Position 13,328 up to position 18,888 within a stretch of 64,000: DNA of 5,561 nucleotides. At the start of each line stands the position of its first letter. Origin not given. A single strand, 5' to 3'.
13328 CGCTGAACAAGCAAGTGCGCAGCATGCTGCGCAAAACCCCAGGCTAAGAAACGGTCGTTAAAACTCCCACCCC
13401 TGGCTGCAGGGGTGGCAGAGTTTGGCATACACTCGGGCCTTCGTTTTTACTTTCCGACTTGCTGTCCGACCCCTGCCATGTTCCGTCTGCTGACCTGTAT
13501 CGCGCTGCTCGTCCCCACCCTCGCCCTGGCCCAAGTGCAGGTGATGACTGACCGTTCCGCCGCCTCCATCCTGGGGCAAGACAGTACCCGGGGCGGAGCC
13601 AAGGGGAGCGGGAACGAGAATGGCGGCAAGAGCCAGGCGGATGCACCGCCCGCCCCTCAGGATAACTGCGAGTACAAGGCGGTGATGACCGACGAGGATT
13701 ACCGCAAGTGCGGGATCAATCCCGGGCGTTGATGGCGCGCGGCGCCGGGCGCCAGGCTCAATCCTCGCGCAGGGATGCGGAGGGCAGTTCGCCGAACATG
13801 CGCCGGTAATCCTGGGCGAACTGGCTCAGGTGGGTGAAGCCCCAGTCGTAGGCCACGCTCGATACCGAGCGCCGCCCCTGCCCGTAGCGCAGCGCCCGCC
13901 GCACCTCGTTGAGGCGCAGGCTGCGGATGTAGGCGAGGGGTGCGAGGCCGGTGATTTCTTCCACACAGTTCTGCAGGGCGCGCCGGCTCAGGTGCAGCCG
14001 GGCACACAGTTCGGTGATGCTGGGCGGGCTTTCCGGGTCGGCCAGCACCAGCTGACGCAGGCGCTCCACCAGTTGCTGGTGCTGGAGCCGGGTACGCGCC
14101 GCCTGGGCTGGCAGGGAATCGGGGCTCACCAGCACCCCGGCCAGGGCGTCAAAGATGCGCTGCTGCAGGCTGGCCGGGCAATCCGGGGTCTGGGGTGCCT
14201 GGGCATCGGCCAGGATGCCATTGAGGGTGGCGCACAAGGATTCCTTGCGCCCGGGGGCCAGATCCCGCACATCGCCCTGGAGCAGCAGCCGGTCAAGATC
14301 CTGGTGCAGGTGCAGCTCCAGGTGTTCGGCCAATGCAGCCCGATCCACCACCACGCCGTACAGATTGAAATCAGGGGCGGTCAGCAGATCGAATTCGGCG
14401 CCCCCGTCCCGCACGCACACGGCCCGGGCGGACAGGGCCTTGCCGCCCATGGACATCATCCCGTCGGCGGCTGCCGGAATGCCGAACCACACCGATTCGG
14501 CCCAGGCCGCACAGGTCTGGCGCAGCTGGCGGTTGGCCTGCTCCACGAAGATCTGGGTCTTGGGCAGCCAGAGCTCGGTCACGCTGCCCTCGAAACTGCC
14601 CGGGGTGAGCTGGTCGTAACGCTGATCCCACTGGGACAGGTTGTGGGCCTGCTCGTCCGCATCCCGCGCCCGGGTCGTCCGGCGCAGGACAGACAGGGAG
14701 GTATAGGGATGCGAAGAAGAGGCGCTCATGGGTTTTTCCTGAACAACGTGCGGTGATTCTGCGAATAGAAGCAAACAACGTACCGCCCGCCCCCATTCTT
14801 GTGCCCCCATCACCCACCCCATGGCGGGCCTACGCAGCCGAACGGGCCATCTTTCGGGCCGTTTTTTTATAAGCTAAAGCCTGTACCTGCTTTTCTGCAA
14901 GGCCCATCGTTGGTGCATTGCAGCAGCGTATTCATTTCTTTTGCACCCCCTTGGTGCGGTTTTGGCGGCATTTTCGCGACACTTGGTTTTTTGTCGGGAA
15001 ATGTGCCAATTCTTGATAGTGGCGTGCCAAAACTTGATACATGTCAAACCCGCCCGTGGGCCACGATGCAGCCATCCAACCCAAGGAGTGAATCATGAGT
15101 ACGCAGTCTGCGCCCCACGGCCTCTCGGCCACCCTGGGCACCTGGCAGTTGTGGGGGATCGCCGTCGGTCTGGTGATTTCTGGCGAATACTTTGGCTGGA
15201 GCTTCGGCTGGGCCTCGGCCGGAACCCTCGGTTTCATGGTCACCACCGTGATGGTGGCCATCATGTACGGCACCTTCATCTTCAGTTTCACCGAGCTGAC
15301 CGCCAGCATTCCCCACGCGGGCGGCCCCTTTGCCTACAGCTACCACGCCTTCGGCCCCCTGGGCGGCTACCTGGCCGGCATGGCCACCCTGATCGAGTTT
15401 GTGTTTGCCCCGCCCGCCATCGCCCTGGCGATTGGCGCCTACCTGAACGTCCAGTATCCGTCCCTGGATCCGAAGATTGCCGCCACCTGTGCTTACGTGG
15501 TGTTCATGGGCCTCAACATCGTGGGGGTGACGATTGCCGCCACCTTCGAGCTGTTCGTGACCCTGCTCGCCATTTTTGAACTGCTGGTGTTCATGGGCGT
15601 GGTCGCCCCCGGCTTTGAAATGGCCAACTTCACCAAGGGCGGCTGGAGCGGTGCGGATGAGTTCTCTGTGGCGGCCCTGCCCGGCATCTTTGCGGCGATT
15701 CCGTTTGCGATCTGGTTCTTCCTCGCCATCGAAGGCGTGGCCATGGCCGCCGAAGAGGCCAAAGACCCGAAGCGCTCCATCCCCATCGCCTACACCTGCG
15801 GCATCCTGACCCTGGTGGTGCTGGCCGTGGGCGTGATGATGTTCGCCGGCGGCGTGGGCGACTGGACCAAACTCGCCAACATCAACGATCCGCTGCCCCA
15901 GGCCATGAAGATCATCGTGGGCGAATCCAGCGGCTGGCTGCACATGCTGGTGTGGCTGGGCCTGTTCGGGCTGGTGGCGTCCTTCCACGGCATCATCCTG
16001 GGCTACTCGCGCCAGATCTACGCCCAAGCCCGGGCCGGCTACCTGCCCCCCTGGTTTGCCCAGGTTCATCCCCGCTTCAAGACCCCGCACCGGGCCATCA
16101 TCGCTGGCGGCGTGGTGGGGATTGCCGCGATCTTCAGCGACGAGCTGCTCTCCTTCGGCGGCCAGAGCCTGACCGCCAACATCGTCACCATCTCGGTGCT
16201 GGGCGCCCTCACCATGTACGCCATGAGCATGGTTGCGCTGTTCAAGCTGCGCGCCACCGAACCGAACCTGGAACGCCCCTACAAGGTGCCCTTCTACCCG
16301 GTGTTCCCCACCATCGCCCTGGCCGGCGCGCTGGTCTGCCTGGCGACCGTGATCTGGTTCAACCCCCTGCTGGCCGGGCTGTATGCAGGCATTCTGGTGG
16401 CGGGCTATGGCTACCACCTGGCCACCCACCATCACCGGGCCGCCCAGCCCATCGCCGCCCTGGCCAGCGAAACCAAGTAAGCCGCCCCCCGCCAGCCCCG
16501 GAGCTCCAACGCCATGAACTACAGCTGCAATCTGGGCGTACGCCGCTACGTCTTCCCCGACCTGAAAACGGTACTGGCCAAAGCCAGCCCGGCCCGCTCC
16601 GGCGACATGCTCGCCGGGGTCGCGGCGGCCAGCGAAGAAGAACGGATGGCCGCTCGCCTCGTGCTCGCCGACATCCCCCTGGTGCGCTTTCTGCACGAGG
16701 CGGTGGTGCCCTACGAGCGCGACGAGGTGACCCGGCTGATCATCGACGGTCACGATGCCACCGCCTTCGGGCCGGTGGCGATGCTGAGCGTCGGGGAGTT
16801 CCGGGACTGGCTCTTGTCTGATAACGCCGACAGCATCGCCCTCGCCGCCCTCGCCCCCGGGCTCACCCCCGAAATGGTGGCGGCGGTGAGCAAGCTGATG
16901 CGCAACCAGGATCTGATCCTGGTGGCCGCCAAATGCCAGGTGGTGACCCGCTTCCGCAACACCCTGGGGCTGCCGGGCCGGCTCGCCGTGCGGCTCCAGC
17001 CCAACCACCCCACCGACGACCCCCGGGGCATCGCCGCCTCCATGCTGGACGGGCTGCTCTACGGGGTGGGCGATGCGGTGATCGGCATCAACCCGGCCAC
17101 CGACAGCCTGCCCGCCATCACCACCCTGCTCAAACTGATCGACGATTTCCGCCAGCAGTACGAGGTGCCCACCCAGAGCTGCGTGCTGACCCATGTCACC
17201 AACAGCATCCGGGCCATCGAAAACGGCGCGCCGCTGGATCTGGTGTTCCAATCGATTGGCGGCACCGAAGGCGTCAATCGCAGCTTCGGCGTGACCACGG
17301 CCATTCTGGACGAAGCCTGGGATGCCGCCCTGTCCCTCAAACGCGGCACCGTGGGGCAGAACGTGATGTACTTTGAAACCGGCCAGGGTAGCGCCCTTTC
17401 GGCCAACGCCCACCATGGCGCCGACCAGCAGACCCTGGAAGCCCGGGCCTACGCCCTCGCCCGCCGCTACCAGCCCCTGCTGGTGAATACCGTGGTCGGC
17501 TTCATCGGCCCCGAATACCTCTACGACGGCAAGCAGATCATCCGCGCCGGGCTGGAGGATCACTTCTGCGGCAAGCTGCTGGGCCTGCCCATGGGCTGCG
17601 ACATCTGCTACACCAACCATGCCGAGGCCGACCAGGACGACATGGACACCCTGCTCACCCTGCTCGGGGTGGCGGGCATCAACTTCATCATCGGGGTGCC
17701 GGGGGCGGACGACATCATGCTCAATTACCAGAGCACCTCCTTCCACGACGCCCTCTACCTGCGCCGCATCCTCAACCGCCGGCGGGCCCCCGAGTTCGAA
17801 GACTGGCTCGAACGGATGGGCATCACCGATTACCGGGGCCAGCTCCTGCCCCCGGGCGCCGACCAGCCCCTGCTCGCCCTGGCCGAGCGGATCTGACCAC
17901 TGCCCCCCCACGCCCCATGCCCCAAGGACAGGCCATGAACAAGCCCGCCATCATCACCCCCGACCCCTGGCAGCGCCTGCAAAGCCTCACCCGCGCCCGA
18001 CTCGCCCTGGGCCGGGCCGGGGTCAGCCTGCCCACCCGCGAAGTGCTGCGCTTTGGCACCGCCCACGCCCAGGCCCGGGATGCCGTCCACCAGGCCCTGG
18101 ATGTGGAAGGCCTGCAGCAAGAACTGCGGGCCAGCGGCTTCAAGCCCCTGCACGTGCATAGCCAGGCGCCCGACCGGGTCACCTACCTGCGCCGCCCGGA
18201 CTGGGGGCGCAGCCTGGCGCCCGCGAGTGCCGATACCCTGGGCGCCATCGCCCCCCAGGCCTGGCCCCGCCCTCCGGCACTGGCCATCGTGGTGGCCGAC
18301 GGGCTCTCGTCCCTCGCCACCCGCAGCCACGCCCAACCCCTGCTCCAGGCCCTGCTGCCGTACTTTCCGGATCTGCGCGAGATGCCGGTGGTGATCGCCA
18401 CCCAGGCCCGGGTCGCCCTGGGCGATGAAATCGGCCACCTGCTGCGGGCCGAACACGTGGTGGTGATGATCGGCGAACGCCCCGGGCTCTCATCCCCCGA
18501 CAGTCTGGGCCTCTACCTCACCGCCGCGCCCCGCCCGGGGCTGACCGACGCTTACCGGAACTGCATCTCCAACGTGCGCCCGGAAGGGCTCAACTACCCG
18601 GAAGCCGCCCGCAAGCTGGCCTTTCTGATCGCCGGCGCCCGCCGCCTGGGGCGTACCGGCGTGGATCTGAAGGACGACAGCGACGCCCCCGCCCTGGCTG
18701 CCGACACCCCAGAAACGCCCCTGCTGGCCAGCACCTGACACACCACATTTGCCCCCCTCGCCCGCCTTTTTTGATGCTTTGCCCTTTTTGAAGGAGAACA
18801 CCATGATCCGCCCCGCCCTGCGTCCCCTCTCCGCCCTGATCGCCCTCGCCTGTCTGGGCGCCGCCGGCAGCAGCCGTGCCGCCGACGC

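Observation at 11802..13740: Lower-GC islet with two overlapping lipoprotein genes and a small Cys-pair secreted peptide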

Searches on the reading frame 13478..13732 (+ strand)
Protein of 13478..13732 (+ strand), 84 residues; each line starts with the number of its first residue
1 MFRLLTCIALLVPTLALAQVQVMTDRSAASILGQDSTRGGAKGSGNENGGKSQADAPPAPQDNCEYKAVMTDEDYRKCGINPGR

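Call 59: find_homologous_proteins(query=A2, max_evalue=0.01)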
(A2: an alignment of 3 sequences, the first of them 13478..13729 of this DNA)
Query A2 (3 sequences) (84 aa, profile of the alignment): 26 proteins with E <= 0.01 among 8000 candidates.
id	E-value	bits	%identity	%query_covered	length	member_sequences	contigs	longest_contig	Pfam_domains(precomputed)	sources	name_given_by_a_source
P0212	2.8e-103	362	43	44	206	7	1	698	-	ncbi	-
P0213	1.6e-100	353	55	24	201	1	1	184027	-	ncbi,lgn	-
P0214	1.7e-97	343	43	44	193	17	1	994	-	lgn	-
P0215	1.4e-96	340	63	23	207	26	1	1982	-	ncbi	-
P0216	4.6e-96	339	55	24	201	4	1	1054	-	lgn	-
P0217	1.5e-88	314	58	23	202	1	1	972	-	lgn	-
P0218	9.2e-87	308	63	23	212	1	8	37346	-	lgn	-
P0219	4.6e-85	303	63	23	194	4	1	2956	-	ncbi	-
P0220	2.0e-70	255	58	23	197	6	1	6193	-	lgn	-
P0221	2.1e-56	209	63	23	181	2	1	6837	-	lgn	-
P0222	4.4e-38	150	-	-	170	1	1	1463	PF00986.27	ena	-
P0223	2.3e-30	124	63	23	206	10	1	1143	-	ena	-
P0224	8.4e-29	119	63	23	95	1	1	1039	-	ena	-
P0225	8.1e-19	87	63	23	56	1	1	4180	-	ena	-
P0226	1.8e-16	79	96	100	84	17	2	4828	-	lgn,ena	-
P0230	3.5e-12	65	79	100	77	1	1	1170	-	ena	-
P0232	1.3e-10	60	75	100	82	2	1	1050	-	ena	-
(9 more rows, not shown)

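Call 60: find_encoding_contigs(protein=P0230, flank=5000, max_places=3)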
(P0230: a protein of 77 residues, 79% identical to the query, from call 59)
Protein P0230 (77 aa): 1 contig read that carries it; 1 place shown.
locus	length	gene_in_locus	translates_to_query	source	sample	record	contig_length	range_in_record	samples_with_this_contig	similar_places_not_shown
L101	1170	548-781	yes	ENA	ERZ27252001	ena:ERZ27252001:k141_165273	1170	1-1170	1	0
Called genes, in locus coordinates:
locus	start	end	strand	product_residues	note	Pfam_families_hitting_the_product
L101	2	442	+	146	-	?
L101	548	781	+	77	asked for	-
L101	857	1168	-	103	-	?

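Call 61: find_encoding_contigs(protein=P0232, flank=5000, max_places=3)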
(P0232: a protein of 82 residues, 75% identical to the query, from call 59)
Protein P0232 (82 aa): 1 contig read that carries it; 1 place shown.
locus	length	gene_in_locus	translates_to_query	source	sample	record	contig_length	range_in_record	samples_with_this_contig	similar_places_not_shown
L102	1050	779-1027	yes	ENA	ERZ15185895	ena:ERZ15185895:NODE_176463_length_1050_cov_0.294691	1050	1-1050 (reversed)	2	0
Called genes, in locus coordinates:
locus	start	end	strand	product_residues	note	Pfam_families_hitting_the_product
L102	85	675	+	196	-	PF17680:FlgO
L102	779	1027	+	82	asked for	-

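Call 72: search_protein_families(library=padloc, proteins=[window:13478-13732:+], max_evalue=0.1)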
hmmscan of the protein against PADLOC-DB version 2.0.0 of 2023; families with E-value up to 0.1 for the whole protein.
window:13478-13732:+ (84 aa): 0 families

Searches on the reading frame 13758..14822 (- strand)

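Call 3: search_protein_families(library=pfam, proteins=[window:13758-14822:-], max_evalue=0.1)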
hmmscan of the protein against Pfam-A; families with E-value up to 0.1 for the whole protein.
window:13758-14822:- (354 aa): 3 families
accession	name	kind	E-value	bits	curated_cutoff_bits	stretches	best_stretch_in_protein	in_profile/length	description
PF12833.13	HTH_18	-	2.2e-21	76.3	33.6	1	272-350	1-77/80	Helix-turn-helix domain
PF00165.29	HTH_AraC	-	8.6e-07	29.4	26.6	1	268-300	10-42/42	Bacterial regulatory helix-turn-helix proteins, AraC family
PF08280.17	HTH_Mga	-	0.0038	17.6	23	1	269-291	22-44/59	M protein trans-acting positive regulator (MGA) HTH domain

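Call 4: search_protein_families(library=ncbifam, proteins=[window:13758-14822:-], max_evalue=0.1)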
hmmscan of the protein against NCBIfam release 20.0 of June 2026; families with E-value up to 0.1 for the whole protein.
window:13758-14822:- (354 aa): 21 families
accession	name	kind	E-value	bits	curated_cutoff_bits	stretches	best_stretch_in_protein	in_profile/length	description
NF007522.0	PRK10130.1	equivalog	4.7e-60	203.5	319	1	51-352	36-343/350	HTH-type transcriptional regulator EutR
NF041686.2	ant_diox_reg_AndR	equivalog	2e-22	80.2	350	1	135-353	106-320/321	anthranilate 1,2-dioxygenase regulatory protein AndR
NF007243.0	PRK09685.1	equivalog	6.4e-10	38.9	199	1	250-348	201-296/303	transcriptional regulator FeaR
NF010028.0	PRK13503.1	equivalog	5e-09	36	288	1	270-348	191-267/278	HTH-type transcriptional activator RhaS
NF006902.0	PRK09393.1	equivalog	3.2e-08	33.2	425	1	249-349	219-317/327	transcriptional regulator FtrA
NF040475.1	chlor_reg_RclR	equivalog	8.6e-07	28.5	400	1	246-347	174-272/284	reactive chlorine-specific transcriptional regulator RclR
NF049968.1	QhpR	equivalog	1.4e-06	27.7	250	1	239-349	174-282/284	AraC-like transcriptional regulator QhpR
NF007584.0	PRK10219.1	equivalog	1.7e-05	25.1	174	1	247-349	2-102/107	superoxide response transcriptional regulator SoxS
TIGR02297.1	HpaA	equivalog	6.5e-05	22.3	274.65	1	245-349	181-283/287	4-hydroxyphenylacetate catabolism regulatory protein HpaA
NF010026.0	PRK13501.1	equivalog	0.00019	20.7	363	1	268-349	194-273/290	HTH-type transcriptional activator RhaR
NF052371.1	TransRegGbdRPseu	equivalog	0.0004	19.5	480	1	255-347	230-320/365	choline metabolism transcriptional regulator GbdR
NF011701.0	PRK15121.1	equivalog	0.0007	19.2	426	1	264-350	19-103/289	MDR efflux pump AcrAB transcriptional activator RobA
NF052534.1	RzbtTranRegRhrA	equivalog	0.00078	18.8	500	1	264-349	222-306/312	rhizobactin biosynthesis transcriptional regulator RhrA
NF012228.1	RobA_TF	equivalog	0.0015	18.1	380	1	264-349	17-100/286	MDR efflux pump AcrAB transcriptional activator RobA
NF011732.0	PRK15185.1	equivalog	0.0017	17.7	354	1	251-351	207-304/309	transcriptional regulator HilD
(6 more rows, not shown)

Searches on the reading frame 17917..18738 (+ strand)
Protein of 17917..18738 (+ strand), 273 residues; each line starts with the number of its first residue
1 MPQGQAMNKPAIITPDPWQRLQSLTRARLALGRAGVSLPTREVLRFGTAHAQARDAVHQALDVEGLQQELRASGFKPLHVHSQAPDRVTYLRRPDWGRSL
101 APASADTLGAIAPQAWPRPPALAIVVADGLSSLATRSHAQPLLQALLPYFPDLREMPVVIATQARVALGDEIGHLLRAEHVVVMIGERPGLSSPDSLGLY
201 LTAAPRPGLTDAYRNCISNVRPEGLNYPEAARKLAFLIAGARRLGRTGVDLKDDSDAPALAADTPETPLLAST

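Call 80: search_protein_families(library=pfam, proteins=[window:17917-18738:+], max_evalue=0.00001)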
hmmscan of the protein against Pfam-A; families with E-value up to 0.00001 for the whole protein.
window:17917-18738:+ (273 aa): 1 family
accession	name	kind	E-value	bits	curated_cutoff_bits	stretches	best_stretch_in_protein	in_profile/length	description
PF05985.16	EutC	-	1.7e-87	293.1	25.8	1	16-252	2-235/235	Ethanolamine ammonia-lyase light chain (EutC)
